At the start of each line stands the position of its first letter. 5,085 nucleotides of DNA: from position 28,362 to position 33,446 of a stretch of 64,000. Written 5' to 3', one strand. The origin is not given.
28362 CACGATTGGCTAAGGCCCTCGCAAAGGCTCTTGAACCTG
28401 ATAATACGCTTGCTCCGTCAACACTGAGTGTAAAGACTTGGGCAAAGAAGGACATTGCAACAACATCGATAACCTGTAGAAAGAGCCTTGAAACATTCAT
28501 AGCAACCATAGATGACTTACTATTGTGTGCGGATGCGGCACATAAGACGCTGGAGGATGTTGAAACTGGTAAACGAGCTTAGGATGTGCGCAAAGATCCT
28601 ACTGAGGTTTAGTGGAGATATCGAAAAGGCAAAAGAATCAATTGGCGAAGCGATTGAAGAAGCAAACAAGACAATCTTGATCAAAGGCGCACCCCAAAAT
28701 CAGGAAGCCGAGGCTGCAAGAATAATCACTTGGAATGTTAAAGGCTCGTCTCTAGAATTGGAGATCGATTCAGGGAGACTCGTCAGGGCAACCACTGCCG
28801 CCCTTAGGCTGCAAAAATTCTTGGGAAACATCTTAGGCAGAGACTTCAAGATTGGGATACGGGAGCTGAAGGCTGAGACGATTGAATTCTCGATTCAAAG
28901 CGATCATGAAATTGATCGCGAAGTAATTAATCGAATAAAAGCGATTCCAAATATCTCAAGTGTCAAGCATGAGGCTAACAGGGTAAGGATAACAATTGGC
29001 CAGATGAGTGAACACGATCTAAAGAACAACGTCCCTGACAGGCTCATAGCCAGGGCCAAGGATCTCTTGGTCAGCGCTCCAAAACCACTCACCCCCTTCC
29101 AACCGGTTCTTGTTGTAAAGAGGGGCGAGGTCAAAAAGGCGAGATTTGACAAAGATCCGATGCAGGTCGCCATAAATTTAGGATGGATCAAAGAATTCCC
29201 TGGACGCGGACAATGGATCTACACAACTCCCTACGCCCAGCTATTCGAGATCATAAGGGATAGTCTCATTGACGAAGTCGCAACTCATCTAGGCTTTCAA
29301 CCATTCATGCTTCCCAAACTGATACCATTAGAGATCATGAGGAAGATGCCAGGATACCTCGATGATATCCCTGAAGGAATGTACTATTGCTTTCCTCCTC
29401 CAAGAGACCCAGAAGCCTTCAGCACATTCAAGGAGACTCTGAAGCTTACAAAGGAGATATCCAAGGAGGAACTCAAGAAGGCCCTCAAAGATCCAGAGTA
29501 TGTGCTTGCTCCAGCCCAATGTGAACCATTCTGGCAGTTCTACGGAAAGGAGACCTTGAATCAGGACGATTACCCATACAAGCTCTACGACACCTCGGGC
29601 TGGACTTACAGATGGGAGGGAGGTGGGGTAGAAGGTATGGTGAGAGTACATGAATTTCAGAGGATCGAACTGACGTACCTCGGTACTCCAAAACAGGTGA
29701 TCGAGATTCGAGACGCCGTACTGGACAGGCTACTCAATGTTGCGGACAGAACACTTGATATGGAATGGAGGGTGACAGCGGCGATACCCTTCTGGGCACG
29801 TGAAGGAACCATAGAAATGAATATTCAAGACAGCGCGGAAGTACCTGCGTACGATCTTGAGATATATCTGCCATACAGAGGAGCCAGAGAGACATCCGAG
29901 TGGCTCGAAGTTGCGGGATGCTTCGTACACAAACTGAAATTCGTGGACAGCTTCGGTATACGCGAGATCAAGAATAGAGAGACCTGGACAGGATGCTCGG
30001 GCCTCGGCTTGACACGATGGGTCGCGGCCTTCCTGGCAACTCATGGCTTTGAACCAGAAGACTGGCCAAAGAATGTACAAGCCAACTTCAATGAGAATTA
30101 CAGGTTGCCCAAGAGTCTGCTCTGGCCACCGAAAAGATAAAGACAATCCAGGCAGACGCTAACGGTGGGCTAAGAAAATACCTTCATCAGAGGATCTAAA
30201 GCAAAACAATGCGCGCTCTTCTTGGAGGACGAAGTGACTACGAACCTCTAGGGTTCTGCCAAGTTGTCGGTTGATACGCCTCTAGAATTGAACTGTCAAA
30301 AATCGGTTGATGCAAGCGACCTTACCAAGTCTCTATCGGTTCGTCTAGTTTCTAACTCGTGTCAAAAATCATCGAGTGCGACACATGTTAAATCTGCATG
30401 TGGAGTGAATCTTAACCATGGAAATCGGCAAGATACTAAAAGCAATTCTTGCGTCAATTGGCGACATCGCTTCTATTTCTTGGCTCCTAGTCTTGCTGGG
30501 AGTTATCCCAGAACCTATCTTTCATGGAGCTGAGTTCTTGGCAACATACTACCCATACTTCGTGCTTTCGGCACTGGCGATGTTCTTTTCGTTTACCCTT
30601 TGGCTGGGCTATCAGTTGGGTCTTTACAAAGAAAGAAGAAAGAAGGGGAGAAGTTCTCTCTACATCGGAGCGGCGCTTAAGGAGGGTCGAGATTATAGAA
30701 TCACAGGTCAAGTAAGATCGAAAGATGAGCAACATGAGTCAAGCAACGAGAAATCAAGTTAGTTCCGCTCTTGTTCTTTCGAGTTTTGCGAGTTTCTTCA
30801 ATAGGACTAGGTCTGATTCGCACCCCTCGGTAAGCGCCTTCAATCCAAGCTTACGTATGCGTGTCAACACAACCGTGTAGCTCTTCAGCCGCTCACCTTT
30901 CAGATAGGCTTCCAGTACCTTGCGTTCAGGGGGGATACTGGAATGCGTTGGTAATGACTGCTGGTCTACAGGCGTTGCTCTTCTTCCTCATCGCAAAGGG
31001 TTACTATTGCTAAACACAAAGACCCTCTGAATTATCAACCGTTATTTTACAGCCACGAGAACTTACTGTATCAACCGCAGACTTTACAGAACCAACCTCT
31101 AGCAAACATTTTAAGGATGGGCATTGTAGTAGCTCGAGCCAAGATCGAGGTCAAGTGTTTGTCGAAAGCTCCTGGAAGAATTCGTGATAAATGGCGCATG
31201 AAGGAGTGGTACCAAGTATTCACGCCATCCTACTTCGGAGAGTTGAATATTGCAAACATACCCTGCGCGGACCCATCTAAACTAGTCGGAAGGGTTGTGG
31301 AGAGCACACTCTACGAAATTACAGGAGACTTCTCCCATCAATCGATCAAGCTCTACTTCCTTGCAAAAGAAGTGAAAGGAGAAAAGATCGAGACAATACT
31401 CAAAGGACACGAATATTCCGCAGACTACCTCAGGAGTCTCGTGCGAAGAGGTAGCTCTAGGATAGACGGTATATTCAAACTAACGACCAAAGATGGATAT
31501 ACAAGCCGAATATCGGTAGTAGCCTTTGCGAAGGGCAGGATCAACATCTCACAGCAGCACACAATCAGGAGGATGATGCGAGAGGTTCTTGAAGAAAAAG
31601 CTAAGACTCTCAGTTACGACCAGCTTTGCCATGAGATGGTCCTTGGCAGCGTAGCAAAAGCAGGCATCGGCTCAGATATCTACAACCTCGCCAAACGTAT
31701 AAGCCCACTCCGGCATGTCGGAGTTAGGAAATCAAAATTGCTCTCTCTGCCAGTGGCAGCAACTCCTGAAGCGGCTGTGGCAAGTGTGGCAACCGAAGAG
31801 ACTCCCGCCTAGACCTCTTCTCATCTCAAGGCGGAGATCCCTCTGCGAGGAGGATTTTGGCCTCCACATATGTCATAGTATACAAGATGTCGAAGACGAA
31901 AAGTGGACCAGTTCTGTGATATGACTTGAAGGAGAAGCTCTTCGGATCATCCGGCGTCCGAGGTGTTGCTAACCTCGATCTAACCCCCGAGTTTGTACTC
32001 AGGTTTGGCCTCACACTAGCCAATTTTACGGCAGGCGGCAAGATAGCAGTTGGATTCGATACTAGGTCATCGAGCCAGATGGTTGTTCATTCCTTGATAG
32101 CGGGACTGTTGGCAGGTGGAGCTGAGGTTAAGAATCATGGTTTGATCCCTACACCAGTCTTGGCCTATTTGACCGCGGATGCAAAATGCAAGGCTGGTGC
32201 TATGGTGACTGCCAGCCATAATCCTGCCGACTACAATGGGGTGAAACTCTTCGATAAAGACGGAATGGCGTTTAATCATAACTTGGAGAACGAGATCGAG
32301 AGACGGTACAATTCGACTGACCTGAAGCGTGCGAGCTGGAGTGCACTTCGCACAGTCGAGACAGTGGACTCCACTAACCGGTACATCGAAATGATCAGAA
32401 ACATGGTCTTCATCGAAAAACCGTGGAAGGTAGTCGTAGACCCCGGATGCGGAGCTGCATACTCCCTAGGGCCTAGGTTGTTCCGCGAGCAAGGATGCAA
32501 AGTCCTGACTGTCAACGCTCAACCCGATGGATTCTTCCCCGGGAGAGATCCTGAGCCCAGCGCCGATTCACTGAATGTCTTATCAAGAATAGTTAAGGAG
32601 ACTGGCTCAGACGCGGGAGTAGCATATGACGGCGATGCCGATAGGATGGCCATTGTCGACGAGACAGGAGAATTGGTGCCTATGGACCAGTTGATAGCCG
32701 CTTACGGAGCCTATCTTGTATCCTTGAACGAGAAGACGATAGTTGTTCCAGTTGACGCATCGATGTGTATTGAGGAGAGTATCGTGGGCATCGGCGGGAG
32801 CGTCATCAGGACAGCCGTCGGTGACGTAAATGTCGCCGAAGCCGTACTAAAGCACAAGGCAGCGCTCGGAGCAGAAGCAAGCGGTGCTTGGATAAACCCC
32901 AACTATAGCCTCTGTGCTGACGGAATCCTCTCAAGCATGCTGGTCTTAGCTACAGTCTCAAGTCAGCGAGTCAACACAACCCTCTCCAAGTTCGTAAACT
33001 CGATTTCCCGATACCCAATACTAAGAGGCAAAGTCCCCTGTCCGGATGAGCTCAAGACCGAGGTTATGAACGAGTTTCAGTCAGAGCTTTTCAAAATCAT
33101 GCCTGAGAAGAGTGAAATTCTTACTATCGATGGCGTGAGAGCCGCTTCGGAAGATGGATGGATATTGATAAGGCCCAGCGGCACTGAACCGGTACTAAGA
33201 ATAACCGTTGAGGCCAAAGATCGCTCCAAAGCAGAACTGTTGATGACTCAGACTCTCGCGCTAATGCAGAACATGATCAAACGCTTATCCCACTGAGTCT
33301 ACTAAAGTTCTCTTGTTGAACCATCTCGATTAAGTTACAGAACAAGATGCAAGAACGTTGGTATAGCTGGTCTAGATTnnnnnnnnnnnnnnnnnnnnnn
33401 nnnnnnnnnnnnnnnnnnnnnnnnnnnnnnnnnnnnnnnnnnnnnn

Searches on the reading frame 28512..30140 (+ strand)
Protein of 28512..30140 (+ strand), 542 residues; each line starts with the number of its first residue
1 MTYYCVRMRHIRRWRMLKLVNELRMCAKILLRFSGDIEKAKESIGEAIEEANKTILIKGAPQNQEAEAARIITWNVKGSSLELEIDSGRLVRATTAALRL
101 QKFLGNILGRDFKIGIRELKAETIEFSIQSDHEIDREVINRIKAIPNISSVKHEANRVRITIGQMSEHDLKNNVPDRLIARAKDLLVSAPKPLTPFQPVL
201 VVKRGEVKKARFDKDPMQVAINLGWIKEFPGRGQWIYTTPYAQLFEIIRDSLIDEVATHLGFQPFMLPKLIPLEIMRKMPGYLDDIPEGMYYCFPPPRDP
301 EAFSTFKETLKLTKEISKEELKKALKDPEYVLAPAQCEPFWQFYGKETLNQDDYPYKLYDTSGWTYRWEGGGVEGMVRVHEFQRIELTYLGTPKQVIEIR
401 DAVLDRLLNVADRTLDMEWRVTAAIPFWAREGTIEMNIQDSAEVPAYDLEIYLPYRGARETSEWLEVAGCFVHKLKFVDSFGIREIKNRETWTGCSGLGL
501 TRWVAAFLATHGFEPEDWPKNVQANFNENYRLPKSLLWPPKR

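Call 80: search_protein_families(library=pfam, proteins=[window:28512-30140:+], max_evalue=0.000001)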
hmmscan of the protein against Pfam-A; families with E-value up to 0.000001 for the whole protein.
window:28512-30140:+ (542 aa): 2 families
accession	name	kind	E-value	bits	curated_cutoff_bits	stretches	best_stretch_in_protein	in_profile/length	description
PF18490.6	tRNA_bind_4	-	7.4e-40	136.9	25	1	28-183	6-156/162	tRNA-binding domain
PF00587.30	tRNA-synt_2b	-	7.9e-13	49.3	29.3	1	327-510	8-178/179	tRNA synthetase class II core domain (G, H, P, S and T)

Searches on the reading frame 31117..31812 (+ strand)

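Call 80: search_protein_families(library=pfam, proteins=[window:31117-31812:+], max_evalue=0.000001)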
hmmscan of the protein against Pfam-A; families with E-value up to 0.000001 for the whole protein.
window:31117-31812:+ (231 aa): 1 family
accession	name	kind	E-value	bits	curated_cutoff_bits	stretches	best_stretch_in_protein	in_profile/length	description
PF01015.23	Ribosomal_S3Ae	-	4.3e-63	212.8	29.3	1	20-211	4-190/191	Ribosomal S3Ae family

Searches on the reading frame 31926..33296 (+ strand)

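Call 80: search_protein_families(library=pfam, proteins=[window:31926-33296:+], max_evalue=0.000001)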
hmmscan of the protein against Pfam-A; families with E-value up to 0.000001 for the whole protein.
window:31926-33296:+ (456 aa): 4 families
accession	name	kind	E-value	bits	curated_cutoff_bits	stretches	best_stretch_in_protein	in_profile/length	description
PF02878.22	PGM_PMM_I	-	1.7e-40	138.3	22.5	1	4-132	2-135/138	Phosphoglucomutase/phosphomannomutase, alpha/beta/alpha domain I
PF02879.22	PGM_PMM_II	-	3.1e-23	82.7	29.3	1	152-248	2-103/103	Phosphoglucomutase/phosphomannomutase, alpha/beta/alpha domain II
PF02880.22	PGM_PMM_III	-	3.9e-18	66.1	20.7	1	254-361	3-113/115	Phosphoglucomutase/phosphomannomutase, alpha/beta/alpha domain III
PF00408.26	PGM_PMM_IV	-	1.3e-12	48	23.1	1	370-442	4-64/68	Phosphoglucomutase/phosphomannomutase, C-terminal domain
